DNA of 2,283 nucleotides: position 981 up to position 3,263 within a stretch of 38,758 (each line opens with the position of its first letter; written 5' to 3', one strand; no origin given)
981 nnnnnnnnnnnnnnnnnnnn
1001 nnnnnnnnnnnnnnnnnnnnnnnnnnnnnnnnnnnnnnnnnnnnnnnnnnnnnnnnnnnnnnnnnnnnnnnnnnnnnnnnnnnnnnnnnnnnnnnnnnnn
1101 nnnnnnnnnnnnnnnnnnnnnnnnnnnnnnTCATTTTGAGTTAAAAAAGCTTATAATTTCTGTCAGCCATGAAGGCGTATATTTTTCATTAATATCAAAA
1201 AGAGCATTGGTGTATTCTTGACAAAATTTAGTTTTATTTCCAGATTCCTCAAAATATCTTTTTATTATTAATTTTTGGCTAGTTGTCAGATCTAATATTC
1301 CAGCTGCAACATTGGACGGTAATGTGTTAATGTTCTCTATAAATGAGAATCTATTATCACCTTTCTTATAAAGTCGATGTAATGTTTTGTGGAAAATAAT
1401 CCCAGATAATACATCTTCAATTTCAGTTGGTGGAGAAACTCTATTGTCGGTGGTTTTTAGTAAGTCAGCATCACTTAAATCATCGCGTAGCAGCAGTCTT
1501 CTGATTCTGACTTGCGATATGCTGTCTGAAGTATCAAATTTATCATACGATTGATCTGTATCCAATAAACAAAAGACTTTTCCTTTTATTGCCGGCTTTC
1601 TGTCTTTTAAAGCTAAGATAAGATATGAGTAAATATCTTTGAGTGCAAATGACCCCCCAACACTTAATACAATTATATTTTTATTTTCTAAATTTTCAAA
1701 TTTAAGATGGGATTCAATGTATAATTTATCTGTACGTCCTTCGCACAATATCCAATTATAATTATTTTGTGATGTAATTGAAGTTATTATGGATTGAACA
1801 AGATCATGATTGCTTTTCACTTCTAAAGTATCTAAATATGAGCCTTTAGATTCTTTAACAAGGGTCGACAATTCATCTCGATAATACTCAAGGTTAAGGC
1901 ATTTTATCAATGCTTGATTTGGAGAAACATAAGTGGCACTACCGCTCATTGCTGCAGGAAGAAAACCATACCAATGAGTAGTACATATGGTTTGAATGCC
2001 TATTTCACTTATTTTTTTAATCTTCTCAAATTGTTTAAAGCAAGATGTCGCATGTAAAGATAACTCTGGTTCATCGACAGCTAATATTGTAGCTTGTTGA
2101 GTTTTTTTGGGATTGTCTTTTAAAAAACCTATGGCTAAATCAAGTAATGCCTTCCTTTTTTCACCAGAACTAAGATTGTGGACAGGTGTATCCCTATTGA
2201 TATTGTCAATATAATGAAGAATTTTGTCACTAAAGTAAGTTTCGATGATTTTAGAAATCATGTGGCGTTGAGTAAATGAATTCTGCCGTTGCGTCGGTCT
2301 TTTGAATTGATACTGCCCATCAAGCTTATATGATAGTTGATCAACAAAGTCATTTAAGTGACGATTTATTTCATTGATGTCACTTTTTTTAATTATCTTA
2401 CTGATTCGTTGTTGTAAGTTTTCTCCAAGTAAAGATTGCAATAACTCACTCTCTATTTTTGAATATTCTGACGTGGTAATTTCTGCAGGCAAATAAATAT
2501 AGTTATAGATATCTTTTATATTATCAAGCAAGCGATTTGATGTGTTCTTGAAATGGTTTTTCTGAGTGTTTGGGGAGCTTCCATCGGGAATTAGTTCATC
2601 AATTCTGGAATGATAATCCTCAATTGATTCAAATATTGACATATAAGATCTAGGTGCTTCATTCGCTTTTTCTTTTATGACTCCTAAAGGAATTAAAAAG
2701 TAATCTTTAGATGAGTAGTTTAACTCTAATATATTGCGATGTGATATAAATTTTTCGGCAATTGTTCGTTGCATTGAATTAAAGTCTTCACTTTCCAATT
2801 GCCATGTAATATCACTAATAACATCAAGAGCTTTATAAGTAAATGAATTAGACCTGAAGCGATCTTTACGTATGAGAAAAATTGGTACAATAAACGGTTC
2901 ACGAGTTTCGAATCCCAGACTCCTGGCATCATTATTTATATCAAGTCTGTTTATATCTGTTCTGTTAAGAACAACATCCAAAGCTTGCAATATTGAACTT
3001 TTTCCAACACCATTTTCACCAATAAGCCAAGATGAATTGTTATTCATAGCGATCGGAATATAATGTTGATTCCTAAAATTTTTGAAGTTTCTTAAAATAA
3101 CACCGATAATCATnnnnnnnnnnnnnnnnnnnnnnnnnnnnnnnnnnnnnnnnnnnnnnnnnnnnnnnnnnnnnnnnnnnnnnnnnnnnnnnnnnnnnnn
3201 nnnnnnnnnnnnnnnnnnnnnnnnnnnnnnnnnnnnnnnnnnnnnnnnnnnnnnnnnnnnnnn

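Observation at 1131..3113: OLD-family ATPase/TOPRIM gene embedded in the repressor-integrase operon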

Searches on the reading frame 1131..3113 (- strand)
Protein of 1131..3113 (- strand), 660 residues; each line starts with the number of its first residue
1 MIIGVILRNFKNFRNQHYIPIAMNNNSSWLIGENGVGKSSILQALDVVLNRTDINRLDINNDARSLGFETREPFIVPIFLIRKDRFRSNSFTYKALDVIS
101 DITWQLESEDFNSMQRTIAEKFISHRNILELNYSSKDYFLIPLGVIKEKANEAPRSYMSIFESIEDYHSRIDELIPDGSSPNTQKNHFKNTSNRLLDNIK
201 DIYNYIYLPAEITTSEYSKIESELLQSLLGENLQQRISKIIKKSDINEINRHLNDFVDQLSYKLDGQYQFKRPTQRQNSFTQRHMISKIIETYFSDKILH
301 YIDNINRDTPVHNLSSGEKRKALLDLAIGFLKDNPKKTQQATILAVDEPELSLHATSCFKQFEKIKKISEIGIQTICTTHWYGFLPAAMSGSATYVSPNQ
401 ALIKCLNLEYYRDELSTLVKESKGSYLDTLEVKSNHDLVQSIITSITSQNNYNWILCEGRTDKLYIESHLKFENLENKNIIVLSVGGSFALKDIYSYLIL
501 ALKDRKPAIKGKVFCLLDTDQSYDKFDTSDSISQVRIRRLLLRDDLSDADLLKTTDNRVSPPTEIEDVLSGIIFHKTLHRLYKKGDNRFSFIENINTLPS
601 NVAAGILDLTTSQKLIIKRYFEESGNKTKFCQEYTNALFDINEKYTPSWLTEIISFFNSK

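Call 3: search_protein_families(library=pfam, proteins=[window:1131-3113:-], max_evalue=1)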
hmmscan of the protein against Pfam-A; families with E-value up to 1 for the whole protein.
window:1131-3113:- (660 aa): 15 families
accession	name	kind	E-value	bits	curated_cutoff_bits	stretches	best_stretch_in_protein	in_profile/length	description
PF13175.12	AAA_15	-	1.6e-17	64.6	32.1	1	1-380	1-369/374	AAA ATPase domain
PF13304.12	AAA_21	-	5.8e-15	56.6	27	1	30-380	4-298/304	AAA domain, putative AbiEii toxin, Type IV TA system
PF02463.25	SMC_N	-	1.5e-09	38.1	40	2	2-53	2-52/220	RecF/RecN/SMC N terminal domain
PF13476.12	AAA_23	-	4.6e-07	31.1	27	1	6-200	3-194/201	AAA domain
PF11398.14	DUF2813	-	4.7e-07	30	21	2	13-52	11-49/372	Protein of unknown function (DUF2813)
PF13555.12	AAA_29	-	5e-06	26.6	27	1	7-53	6-50/61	P-loop containing region of AAA domain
PF20469.4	OLD-like_TOPRIM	-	6.2e-05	23.9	23.2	1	454-519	6-66/67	Overcoming lysogenization defect protein-like, TOPRIM domain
PF00005.33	ABC_tran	-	0.00028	21.9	25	1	30-49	16-35/137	ABC transporter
PF03193.22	RsgA_GTPase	-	0.019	15.3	30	1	18-47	99-128/174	RsgA GTPase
PF04831.18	POPDC1-3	-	0.058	13.9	28.1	1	190-248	75-132/140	POPDC1-3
PF07728.20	AAA_5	-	0.064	13.7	22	0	30-51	4-26/139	AAA domain (dynein-related subfamily)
PF03896.21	TRAP_alpha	-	0.089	12.4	24.7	0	466-490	24-48/180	Translocon-associated protein (TRAP), alpha subunit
PF13191.12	AAA_16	-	0.12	13.3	32.6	0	30-51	29-50/167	AAA ATPase domain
PF00992.25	Troponin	-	0.22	12.2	26.2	1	214-291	37-116/134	Troponin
PF08721.17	Tn7_Tnp_TnsA_C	-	0.46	11.4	23.4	0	195-245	6-56/83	TnsA endonuclease C terminal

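Call 4: search_protein_families(library=padloc, proteins=[window:1131-3113:-], max_evalue=1)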
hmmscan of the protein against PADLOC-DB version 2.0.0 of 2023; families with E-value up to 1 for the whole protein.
window:1131-3113:- (660 aa): 75 families (the best 25 are shown)
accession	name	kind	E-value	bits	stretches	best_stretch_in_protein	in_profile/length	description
PDLC02979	AriA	-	5.4e-22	77.1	1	1-380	1-368/373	-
PDLC04135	mad3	-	8.9e-16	56.4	1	2-380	2-322/374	mads_3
PDLC02358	Old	-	1e-15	55.6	2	287-494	230-430/578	Old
PDLC02980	AriA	-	2.1e-14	52.2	1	30-380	4-298/304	-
PDLC02335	AbiLi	-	4.3e-11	40.4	1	1-382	49-238/326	AbiLi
PDLC02336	AbiLi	-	8.5e-11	40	2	1-254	1-211/340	AbiLi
PDLC00085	GajA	-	1.1e-10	39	2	10-67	8-65/580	AAA ATPase domain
PDLC00069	GajA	-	6.6e-10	36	2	5-65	6-63/687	AAA ATPase domain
PDLC00091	GajA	-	8.5e-10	36.1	2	9-64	10-63/627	AAA ATPase domain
PDLC00070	GajA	-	1.8e-09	34.8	2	10-51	8-48/596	AAA ATPase domain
PDLC00271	PtuA1|PtuA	-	7.4e-09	33.6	1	10-51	8-49/421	AAA ATPase domain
PDLC00278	PtuA1|PtuA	-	1e-08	32.9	1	5-51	6-49/436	AAA ATPase domain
PDLC00092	GajA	-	3.5e-08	30.4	2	10-50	8-48/604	AAA ATPase domain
PDLC00098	GajA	-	3.7e-08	30.5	2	2-51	3-49/534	AAA ATPase domain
PDLC04164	AriA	-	5.7e-08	30.6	1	195-380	63-231/253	-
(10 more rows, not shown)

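Call 5: search_protein_families(library=ncbifam, proteins=[window:1131-3113:-], max_evalue=1)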
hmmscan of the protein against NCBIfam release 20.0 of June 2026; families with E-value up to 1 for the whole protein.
window:1131-3113:- (660 aa): 23 families
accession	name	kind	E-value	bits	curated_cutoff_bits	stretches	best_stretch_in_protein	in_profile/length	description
TIGR00611.2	recf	equivalog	4.2e-06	26.1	172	1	10-48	6-44/339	DNA replication/repair protein RecF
NF041760.1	PtuA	equivalog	1.3e-05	24.4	500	1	10-48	57-95/524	retron Ec78 anti-phage system effector ATPase PtuA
NF002981.0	PRK03695.1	equivalog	0.00018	21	281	1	308-380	125-195/253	vitamin B12 ABC transporter ATP-binding protein BtuD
NF053563.1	Rkd4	equivalog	0.00036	18.8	860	1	4-48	5-46/747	arcadin-4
TIGR01166.1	cbiO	subfamily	0.0014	18.2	211.8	1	307-380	121-185/190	cobalt ABC transporter, ATP-binding protein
NF010068.0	PRK13548.1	equivalog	0.0017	17.5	261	1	29-49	35-55/261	heme ABC transporter ATP-binding protein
NF040873.1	AztA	equivalog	0.0019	17.8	220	0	309-380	115-177/191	zinc ABC transporter ATP-binding protein AztA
NF041861.1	YtfR_transport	equivalog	0.0062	15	850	0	341-382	156-197/492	galactofuranose ABC transporter, ATP-binding protein YtfR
NF008442.0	PRK11288.1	equivalog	0.011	14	689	0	30-48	38-56/504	L-arabinose ABC transporter ATP-binding protein AraG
NF003034.1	PRK03918.1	equivalog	0.013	13.5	700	1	10-49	8-47/878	DNA double-strand break repair ATPase Rad50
TIGR04521.1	ECF_ATPase_2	equivalog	0.018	14.1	330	0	28-52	34-58/279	energy-coupling factor transporter ATPase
NF008750.0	PRK11784.1-2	equivalog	0.021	13.9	241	0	10-46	122-160/346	tRNA 2-selenouridine(34) synthase MnmH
TIGR00157.1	TIGR00157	equivalog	0.025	14.1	100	1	19-50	116-147/247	ribosome small subunit-dependent GTPase A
TIGR02315.1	ABC_phnC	equivalog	0.028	13.9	266.1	0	338-380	161-204/243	phosphonate ABC transporter ATP-binding protein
TIGR01188.1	drrA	subfamily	0.029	13.7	312.45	1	306-380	117-182/302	daunorubicin resistance ABC transporter, ATP-binding protein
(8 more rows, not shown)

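Call 7: search_dna_similar(query=window:1131-3113:-, collection=phages, mode=protein, max_rows=30)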
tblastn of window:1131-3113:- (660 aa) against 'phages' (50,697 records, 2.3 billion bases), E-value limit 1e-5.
No match.

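Call 10: find_homologous_proteins(query=window:1131-3113:-, max_evalue=0.001)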
Query window:1131-3113:- (660 aa): 347 proteins with E <= 0.001 among 8000 candidates; the best 120 are listed.
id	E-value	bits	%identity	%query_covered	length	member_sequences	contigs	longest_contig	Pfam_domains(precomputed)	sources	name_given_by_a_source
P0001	0.0e+0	1401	99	97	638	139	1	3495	PF11398.15,PF13175.13,PF02463.26,PF13304.13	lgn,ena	-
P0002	0.0e+0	1190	79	100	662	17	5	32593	PF11398.15,PF13175.13,PF13555.13,PF02463.26,PF13304.13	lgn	-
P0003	0.0e+0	1169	78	100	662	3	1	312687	PF11398.15,PF13175.13,PF02463.26,PF13304.13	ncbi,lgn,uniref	ncbi:AAA family ATPase [Enterobacter sp. KBR-315C3_2022]|uniref:AAA family ATPase n=1 Tax=Enterobact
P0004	0.0e+0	1151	77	100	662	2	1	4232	PF13175.13,PF13555.13,PF02463.26,PF13304.13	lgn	-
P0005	0.0e+0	1139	75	100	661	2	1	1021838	PF11398.15,PF13175.13,PF13555.13,PF02463.26,PF13304.13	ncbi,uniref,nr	ncbi:AAA family ATPase [Cronobacter dublinensis]|uniref:AAA family ATPase n=1 Tax=Cronobacter dublin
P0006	0.0e+0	1139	75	100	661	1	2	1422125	PF11398.15,PF13175.13,PF13555.13,PF02463.26,PF13304.13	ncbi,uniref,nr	ncbi:AAA family ATPase [Cronobacter dublinensis]|uniref:AAA family ATPase n=1 Tax=Cronobacter dublin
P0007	0.0e+0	1135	75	100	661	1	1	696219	PF11398.15,PF13175.13,PF13476.13,PF13555.13,PF02463.26,PF13304.13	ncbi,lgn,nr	ncbi:AAA family ATPase [Cronobacter turicensis]|nr:AAA family ATPase [Cronobacter turicensis]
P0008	0.0e+0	1120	73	100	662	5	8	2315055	PF13175.13,PF13555.13,PF02463.26,PF13304.13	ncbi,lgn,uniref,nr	ncbi:TPA: AAA family ATPase [Citrobacter koseri]|uniref:AAA family ATPase n=1 Tax=Citrobacter koseri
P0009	0.0e+0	1076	76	94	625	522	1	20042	PF13175.13,PF13304.13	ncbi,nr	ncbi:AAA family ATPase, partial [Salmonella enterica]|nr:AAA family ATPase [Salmonella enterica]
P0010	7.7e-290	981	67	100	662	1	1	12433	PF13175.13,PF13555.13,PF02463.26,PF13304.13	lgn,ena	-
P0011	6.4e-289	978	67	100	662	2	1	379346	PF11398.15,PF13175.13,PF13476.13,PF02463.26,PF13304.13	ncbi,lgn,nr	ncbi:AAA family ATPase [Citrobacter farmeri]|nr:AAA family ATPase [Citrobacter farmeri]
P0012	4.1e-288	975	66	100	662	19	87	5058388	PF11398.15,PF13175.13,PF02463.26,PF13304.13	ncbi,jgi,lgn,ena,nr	ncbi:AAA family ATPase [Citrobacter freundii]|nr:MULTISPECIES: AAA family ATPase [Citrobacter freund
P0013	8.4e-287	971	66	100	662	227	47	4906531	PF11398.15,PF13175.13,PF13476.13,PF13555.13,PF02463.26,PF13304.13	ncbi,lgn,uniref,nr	ncbi:TPA: AAA family ATPase [Escherichia coli]|uniref:AAA family ATPase n=3 Tax=Escherichia coli Tax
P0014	6.7e-285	965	66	100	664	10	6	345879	PF11398.15,PF13175.13,PF13476.13,PF13555.13,PF02463.26,PF13304.13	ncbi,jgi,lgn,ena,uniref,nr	ncbi:AAA family ATPase [Citrobacter farmeri]|uniref:AAA family ATPase n=1 Tax=Citrobacter farmeri Ta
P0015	1.4e-284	963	66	100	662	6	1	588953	PF11398.15,PF13175.13,PF13555.13,PF02463.26,PF13304.13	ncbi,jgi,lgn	-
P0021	2.7e-276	936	64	100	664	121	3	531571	PF11398.15,PF13175.13,PF13555.13,PF02463.26,PF13304.13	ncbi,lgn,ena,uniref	ncbi:AAA family ATPase [Klebsiella variicola subsp. variicola]|uniref:AAA family ATPase n=1 Tax=Kleb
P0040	1.9e-246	838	57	100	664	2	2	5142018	PF11398.15,PF13175.13,PF13555.13,PF02463.26,PF13304.13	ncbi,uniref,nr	ncbi:ATP-binding protein [Serratia ureilytica]|uniref:ATP-dependent nuclease n=1 Tax=Serratia TaxID=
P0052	3.6e-144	500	41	100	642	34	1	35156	PF11398.15,PF13175.13,PF13304.13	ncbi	ncbi:AAA family ATPase [Aeromonas veronii]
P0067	2.4e-137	477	40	100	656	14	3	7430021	PF11398.15,PF13175.13,PF13476.13,PF02463.26,PF13304.13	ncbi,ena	ncbi:AAA family ATPase [Pseudomonas veronii]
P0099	2.2e-123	431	39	100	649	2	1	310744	PF13175.13,PF02463.26,PF13304.13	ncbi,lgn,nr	ncbi:TPA: AAA family ATPase [Vibrio cholerae]|nr:AAA family ATPase [Vibrio cholerae]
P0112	2.7e-107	378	36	96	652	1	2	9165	PF20469.5,PF00005.34,PF13175.13,PF02463.26,PF13304.13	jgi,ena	-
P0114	1.4e-106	376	35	99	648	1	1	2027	PF20469.5,PF13175.13,PF02463.26,PF13304.13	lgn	-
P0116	9.4e-106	373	35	100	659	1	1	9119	PF20469.5,PF13175.13,PF13555.13,PF02463.26,PF13304.13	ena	-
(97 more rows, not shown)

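Call 11: search_solved_structures(query=window:1131-3113:-, max_evalue=1, show_alignments=3)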
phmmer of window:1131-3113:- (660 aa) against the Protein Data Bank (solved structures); distinct sequences matched with E-value up to 1: 7.
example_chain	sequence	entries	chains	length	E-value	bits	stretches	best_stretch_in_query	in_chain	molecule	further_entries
9e8z_C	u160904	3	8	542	0.0037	19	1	4-51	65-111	Retron Ec83 probable ATPase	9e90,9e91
9o4a_A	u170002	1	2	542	0.019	16.6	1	4-51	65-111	Retron Ec83 probable ATPase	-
5f5t_A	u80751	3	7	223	0.16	13.6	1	492-570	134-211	Putative uncharacterized protein | Prp38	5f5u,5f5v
5epo_A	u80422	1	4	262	0.25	12.9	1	155-252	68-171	7-alpha-hydroxysteroid deydrogenase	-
8roc_A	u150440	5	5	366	0.25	12.9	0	7-53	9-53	Structural maintenance of chromosomes protein 1A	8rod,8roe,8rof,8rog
1us8_A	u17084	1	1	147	0.3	12.7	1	10-63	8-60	DNA DOUBLE-STRAND BREAK REPAIR RAD50 ATPASE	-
1f2t_A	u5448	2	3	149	0.31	12.6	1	10-63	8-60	RAD50 ABC-ATPASE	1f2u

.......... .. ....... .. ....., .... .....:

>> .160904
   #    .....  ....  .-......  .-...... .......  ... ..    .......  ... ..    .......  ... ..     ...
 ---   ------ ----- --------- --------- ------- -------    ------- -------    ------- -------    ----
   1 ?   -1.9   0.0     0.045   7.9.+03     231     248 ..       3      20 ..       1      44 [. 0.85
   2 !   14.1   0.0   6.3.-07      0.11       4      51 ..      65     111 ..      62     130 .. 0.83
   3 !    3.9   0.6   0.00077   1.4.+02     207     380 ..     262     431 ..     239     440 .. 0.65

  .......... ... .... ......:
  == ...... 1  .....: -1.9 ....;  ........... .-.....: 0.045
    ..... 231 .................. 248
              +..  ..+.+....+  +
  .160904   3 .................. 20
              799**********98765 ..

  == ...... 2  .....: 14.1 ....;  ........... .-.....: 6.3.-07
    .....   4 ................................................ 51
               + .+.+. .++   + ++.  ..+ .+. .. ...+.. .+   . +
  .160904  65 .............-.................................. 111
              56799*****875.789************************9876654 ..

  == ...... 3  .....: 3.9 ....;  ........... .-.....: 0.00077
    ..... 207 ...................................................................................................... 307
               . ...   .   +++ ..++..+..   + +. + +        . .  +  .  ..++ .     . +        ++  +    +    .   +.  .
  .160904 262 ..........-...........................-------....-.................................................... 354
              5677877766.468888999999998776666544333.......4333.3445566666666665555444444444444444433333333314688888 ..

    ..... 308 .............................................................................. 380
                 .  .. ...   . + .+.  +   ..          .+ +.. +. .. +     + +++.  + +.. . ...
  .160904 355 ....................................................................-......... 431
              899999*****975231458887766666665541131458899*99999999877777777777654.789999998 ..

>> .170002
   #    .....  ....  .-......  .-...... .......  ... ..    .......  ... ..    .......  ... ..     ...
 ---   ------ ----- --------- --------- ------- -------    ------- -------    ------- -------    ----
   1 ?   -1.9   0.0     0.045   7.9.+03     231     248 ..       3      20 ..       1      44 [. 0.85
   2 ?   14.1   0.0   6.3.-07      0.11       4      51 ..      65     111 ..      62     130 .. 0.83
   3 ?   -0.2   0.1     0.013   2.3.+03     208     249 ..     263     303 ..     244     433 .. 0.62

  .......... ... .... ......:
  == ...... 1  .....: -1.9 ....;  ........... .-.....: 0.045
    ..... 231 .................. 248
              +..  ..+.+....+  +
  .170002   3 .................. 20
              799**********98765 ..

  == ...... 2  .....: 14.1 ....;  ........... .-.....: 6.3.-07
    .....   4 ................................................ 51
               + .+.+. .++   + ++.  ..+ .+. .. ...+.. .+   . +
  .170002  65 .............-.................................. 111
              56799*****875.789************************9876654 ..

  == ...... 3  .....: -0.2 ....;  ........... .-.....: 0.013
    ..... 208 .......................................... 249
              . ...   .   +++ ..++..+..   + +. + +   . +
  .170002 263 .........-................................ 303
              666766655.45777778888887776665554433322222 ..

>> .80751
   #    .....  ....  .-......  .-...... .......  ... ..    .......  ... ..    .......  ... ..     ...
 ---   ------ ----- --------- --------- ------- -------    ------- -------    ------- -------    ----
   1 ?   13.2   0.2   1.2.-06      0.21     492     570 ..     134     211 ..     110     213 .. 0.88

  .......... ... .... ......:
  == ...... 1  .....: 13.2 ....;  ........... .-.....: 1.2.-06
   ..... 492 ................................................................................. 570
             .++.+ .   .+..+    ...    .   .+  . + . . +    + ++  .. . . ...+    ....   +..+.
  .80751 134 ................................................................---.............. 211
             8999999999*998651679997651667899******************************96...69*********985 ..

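Call 65: find_encoding_contigs(protein=P0040, flank=5000, max_places=1)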
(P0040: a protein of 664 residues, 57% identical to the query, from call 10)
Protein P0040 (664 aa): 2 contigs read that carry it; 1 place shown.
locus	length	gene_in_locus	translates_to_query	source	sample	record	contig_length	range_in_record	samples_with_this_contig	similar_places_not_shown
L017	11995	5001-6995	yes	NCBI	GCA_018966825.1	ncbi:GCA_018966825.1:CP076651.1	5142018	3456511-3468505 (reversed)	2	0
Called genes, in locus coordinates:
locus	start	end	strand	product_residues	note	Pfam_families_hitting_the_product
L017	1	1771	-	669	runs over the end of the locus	PF05840:Phage_GPA, PF23343:REP_ORF2-G2P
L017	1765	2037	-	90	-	PF12961:DUF3850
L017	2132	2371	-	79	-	PF10809:DUF2732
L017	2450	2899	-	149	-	-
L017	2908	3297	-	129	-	-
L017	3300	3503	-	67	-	PF10893:Phage_186_Fil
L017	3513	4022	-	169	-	PF06892:Phage_CP76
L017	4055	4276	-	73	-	-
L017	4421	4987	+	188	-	PF07022:Phage_CI_repr, PF16452:Phage_CI_C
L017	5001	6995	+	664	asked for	PF02463:SMC_N (weak), PF13175:AAA_15, PF13555:AAA_29 (weak), PF11398:DUF2813 (faint), PF13304:AAA_21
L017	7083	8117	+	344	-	PF24624:Int_N, PF00589:Phage_integrase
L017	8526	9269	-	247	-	PF00023:Ank (faint), PF12796:Ank_2 (weak)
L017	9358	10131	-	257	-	PF00023:Ank (faint), PF13857:Ank_5 (faint), PF12796:Ank_2 (weak)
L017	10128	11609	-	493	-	PF26362:DUF8093, PF26363:Phospholipase-like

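Call 66: find_encoding_contigs(protein=P0052, flank=5000, max_places=1)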
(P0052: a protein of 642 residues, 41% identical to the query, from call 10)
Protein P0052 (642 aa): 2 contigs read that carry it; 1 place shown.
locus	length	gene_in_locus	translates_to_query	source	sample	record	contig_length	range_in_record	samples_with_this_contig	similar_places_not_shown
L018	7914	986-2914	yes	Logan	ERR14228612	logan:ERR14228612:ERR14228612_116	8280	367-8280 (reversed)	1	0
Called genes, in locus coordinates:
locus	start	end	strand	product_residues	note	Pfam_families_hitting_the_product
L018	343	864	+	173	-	-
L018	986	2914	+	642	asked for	PF11398:DUF2813 (faint), PF13175:AAA_15, PF13304:AAA_21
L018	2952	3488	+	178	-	-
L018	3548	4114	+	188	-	-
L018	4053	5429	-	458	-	PF01406:tRNA-synt_1e, PF01921:tRNA-synt_1f (faint), PF00133:tRNA-synt_1 (faint), PF09334:tRNA-synt_1g (weak), PF09190:DALR_2, PF23493:CysS_C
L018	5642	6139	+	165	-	PF00160:Pro_isomerase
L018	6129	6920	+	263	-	PF14091:DUF4269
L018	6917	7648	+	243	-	PF00149:Metallophos, PF12850:Metallophos_2 (weak)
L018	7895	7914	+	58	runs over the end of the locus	PF12244:DUF3606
